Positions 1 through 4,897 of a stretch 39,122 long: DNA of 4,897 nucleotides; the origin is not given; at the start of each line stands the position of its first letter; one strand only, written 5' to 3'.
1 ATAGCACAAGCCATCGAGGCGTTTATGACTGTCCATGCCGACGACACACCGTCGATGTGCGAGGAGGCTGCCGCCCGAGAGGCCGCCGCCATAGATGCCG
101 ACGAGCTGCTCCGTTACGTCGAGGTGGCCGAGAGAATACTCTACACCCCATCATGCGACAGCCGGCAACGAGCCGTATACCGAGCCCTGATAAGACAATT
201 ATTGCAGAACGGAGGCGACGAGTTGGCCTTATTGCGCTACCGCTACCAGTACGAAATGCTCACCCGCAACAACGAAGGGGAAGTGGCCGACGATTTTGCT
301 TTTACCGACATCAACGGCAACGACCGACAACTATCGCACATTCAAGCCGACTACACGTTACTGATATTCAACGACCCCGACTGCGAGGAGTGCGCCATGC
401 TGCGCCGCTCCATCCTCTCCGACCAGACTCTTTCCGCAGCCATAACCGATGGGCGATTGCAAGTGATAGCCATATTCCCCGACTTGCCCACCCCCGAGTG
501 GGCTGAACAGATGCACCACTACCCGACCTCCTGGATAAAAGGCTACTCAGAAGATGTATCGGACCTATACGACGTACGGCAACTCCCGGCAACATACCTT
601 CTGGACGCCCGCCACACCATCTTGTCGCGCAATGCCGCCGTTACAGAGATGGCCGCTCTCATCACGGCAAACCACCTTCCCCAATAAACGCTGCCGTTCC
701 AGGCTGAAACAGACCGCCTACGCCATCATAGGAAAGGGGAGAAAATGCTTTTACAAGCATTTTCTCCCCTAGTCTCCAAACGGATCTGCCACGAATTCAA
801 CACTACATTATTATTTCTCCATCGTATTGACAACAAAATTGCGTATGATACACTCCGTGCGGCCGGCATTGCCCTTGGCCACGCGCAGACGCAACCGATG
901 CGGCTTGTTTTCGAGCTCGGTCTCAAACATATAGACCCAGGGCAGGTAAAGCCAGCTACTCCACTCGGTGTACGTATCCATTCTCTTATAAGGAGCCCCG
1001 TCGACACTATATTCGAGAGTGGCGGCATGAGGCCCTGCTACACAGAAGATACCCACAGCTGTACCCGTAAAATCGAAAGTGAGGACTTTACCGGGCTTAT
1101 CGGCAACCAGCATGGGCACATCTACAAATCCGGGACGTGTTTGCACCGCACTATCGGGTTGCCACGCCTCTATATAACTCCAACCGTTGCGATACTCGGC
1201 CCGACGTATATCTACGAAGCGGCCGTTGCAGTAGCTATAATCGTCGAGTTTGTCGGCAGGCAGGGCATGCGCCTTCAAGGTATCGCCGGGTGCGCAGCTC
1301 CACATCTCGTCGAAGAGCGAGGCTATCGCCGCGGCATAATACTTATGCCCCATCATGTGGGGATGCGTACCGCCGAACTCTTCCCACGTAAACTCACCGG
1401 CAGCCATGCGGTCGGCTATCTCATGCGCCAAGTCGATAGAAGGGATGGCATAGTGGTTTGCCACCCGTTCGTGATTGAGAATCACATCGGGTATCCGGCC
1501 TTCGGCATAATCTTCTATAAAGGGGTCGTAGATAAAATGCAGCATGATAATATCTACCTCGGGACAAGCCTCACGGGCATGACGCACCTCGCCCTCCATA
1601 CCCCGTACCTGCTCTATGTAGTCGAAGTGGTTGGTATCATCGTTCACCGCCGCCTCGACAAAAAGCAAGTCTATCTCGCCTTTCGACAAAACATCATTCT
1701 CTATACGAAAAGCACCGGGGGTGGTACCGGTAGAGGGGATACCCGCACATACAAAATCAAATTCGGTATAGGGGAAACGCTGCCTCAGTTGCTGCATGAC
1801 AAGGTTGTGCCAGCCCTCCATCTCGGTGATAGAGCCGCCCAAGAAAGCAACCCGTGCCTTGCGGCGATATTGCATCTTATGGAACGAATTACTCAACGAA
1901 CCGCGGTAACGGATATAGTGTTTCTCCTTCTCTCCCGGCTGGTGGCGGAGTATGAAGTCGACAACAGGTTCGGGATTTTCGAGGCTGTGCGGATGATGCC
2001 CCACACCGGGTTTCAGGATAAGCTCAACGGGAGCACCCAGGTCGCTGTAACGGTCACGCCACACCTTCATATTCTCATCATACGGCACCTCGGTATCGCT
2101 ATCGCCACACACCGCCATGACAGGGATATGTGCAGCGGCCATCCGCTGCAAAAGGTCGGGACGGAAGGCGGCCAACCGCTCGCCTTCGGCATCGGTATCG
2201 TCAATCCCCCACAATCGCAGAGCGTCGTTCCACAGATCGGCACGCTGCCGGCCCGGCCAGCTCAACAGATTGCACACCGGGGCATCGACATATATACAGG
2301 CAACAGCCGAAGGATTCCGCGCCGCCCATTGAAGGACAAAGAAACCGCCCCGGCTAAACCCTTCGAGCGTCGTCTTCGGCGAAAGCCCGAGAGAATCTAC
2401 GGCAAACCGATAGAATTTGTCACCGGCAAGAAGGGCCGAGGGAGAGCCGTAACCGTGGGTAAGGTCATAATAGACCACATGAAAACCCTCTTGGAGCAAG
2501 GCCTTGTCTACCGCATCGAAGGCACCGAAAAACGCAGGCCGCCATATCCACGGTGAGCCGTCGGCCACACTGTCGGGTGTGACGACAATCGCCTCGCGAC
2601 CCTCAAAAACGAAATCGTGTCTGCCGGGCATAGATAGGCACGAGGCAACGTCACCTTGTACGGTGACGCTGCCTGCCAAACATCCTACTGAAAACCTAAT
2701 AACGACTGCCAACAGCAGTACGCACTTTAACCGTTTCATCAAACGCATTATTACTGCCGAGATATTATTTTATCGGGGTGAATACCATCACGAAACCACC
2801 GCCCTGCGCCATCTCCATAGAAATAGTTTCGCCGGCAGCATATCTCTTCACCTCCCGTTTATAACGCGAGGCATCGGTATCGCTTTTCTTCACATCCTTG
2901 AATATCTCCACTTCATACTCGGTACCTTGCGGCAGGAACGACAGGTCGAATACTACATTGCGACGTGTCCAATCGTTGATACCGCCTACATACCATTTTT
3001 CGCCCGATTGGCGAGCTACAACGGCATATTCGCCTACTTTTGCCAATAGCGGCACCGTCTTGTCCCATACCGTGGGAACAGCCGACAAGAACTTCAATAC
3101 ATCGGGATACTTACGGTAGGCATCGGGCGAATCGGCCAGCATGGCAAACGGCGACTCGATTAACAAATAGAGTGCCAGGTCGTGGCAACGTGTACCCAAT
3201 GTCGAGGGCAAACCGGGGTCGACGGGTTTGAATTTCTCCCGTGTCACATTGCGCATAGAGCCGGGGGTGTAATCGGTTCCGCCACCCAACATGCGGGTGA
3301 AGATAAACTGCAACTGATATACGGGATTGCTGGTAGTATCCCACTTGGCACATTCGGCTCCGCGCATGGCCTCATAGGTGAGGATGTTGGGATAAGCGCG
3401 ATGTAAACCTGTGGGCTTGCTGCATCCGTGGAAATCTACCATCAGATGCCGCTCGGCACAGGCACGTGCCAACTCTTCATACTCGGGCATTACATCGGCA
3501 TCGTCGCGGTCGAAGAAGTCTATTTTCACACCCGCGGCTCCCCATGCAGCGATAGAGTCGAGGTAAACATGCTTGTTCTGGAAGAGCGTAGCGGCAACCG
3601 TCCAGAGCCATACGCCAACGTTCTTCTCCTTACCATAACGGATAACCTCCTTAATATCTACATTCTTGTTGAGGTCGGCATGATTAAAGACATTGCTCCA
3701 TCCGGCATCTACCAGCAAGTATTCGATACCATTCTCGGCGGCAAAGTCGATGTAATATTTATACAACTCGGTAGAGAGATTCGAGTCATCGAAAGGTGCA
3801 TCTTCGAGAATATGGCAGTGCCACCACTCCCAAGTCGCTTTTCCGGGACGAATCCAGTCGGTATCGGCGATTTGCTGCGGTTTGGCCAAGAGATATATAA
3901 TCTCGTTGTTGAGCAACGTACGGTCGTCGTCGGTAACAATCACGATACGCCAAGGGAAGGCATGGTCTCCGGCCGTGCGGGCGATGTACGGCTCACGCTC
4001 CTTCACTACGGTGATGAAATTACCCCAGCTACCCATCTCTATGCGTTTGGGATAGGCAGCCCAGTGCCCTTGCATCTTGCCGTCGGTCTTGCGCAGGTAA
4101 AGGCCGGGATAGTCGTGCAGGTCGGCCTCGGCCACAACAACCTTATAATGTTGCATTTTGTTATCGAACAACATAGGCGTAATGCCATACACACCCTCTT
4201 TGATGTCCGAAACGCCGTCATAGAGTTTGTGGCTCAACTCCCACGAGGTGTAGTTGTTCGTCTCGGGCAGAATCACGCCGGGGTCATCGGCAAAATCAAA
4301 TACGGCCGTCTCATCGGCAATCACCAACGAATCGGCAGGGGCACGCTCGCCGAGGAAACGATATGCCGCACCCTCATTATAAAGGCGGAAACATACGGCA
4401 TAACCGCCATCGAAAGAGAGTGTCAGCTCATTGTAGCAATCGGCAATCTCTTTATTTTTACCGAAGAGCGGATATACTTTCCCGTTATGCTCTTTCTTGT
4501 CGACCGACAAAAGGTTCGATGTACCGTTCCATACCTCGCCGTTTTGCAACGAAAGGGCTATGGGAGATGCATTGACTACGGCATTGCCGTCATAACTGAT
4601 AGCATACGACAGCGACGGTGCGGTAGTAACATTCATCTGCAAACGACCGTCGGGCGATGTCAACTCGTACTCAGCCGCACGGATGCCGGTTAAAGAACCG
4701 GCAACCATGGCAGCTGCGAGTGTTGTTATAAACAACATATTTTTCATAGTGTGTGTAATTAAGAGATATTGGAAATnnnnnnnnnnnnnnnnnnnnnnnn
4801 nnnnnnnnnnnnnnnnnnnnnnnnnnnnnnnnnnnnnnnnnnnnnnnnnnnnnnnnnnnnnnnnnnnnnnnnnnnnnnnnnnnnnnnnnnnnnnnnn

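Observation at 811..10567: AraC-divergent operon: MFS sugar porter + signal-less 1112-aa DUF5107/TPR protein + periplasmic GH97 + tandem esterase (candidate undescribed cytoplasmic arm of the PUL)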

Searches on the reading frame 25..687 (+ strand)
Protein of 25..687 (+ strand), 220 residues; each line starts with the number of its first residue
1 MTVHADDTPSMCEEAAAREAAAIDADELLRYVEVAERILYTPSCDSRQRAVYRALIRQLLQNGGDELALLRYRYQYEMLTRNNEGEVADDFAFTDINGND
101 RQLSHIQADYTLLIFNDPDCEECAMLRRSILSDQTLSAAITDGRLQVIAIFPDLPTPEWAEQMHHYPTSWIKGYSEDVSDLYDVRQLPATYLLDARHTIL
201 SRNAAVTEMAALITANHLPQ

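Call 4: search_protein_families(library=pfam, proteins=[window:25-687:+])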
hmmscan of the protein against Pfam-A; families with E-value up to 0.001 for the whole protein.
window:25-687:+ (220 aa): 2 families
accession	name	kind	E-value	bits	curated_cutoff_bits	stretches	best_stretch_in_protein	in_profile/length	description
PF13098.12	Thioredoxin_2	-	2.2e-06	28.4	27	1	108-202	5-90/104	Thioredoxin-like domain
PF00578.27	AhpC-TSA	-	7.4e-06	26.4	26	1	85-199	2-121/124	AhpC/TSA family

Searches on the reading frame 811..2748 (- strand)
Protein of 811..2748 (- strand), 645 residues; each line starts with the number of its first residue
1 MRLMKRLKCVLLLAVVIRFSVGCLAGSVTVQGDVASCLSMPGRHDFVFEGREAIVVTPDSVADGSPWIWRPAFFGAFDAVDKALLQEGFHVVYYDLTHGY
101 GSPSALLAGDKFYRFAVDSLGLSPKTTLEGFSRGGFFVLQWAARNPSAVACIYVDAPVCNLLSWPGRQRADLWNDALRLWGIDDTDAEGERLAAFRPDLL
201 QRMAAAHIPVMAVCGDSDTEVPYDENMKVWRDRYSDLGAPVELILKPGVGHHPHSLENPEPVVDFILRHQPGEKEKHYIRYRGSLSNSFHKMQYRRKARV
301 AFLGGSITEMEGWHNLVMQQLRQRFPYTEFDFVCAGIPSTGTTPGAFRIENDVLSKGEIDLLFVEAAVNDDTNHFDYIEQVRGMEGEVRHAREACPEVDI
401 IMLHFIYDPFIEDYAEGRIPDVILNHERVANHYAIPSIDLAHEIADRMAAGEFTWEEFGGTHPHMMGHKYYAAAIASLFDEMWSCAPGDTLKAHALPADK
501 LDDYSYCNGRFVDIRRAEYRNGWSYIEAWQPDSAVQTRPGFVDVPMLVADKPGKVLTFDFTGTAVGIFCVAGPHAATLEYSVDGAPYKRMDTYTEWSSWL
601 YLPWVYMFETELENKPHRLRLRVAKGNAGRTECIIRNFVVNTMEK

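Call 4: search_protein_families(library=pfam, proteins=[window:811-2748:-])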
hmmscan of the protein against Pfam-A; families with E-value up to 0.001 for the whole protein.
window:811-2748:- (645 aa): 3 families
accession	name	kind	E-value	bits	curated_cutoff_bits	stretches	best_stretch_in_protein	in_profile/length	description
PF13472.12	Lipase_GDSL_2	-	1.3e-12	49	32.9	1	302-469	1-177/178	GDSL-like Lipase/Acylhydrolase family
PF00561.26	Abhydrolase_1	-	3.6e-08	33.8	25.8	1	80-171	19-107/245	alpha/beta hydrolase fold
PF00326.27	Peptidase_S9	-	1.1e-07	32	22.6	1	127-255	67-195/213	Prolyl oligopeptidase family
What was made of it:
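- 811..2748 (-): Exported tandem esterase: alpha/beta-hydrolase region (aa 80-255) plus GDSL/SGNH region (aa 302-469). Last gene of the operon and specific to this lineage. Pfam (call 4).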

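Call 29: search_protein_families(library=ncbifam, proteins=[window:811-2748:-], max_evalue=0.00001)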
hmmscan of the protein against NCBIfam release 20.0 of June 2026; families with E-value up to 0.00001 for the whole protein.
window:811-2748:- (645 aa): 0 families

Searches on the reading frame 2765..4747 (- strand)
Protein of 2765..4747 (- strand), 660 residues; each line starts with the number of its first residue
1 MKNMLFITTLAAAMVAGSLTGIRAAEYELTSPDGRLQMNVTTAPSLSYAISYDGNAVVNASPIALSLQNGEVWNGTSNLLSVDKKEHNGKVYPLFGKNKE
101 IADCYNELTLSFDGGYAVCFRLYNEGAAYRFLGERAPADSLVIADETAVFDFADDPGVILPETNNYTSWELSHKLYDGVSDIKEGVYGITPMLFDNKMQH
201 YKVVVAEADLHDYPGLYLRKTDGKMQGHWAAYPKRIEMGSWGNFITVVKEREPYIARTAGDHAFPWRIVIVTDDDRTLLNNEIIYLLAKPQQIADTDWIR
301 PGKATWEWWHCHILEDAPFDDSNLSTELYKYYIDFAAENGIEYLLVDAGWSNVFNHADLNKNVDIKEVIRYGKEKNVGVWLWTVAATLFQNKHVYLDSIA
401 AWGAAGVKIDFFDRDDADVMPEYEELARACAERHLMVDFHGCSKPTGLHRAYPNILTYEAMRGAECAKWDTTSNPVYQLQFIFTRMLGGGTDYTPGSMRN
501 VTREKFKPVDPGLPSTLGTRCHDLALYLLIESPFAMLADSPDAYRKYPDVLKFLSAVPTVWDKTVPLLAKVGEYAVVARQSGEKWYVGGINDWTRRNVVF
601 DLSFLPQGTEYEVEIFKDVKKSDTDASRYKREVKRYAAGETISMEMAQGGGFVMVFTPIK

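Call 4: search_protein_families(library=pfam, proteins=[window:2765-4747:-])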
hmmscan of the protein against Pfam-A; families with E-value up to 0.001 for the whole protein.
window:2765-4747:- (660 aa): 3 families
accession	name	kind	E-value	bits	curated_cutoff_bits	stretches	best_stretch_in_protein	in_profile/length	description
PF10566.15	Glyco_hydro_97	-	3.7e-86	289.4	32.5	1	295-558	1-275/275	Glycoside hydrolase 97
PF14508.12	GH97_N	-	3.6e-49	167.8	25.3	1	29-290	1-229/229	Glycosyl-hydrolase 97 N-terminal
PF14509.12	GH97_C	-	1.6e-29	102.4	25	1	560-656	1-96/97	Glycosyl-hydrolase 97 C-terminal, oligomerisation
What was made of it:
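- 2765..4747 (-): Exported GH97, closest to retaining alpha-galactosidases. An accessory member of the operon. Pfam GH97_N/Glyco_hydro_97/GH97_C (call 4).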

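Call 29: search_protein_families(library=ncbifam, proteins=[window:2765-4747:-], max_evalue=0.00001)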
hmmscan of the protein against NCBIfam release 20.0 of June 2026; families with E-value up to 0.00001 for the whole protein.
window:2765-4747:- (660 aa): 1 family
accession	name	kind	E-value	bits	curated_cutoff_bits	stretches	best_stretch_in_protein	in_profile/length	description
NF053844.1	RetAlphGalacBctrd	equivalog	7.4e-186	619.2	800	1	10-655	6-660/662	retaining alpha-galactosidase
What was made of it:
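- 2765..4747 (-): NCBIfam NF053844 scores 619 bits, below the 800 cutoff (call 29).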
